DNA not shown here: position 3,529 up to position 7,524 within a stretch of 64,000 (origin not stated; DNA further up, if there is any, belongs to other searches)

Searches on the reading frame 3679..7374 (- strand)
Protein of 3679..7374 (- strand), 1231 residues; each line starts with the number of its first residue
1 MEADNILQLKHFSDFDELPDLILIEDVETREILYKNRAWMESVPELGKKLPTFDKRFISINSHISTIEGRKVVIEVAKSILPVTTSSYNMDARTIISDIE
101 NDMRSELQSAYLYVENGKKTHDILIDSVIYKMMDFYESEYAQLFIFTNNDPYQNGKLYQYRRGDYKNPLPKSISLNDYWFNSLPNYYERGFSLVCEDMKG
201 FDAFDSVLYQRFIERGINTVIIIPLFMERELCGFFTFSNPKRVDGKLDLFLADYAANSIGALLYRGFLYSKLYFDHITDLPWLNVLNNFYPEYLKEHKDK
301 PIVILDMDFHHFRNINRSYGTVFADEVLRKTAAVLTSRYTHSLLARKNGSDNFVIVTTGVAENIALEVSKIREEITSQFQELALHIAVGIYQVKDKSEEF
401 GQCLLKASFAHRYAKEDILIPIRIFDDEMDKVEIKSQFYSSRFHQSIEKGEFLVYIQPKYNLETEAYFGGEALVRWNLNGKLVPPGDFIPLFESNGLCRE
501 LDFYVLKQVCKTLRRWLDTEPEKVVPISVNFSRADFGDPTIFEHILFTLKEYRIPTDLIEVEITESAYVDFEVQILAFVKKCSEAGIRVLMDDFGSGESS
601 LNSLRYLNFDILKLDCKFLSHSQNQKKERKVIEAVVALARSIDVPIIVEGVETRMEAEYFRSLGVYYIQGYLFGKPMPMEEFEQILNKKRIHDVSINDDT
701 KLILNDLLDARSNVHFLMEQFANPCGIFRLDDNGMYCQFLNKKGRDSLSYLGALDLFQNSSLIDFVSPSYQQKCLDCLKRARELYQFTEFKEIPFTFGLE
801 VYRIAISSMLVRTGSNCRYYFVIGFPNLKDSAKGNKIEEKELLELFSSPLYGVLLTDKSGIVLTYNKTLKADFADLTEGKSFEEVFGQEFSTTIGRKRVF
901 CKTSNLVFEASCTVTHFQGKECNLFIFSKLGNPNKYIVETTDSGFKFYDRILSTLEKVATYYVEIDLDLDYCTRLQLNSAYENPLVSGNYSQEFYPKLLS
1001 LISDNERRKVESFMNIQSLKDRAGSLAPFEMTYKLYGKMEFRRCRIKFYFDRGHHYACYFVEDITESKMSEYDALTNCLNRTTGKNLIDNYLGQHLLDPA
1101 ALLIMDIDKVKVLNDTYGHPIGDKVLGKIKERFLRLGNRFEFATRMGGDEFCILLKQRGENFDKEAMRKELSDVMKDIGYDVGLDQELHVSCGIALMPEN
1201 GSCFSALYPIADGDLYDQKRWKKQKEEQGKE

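Call 49: search_protein_families(library=pfam, proteins=[window:3679-7374:-], max_evalue=0.0001)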
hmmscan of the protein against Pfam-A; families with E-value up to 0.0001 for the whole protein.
window:3679-7374:- (1231 aa): 2 families
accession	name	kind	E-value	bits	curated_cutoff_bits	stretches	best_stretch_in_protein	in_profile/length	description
PF00563.25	EAL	-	4.8e-60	203.3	31.3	1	443-676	4-236/236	EAL domain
PF00990.26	GGDEF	-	1.2e-40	139.4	23.8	2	1071-1223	2-159/161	Diguanylate cyclase, GGDEF domain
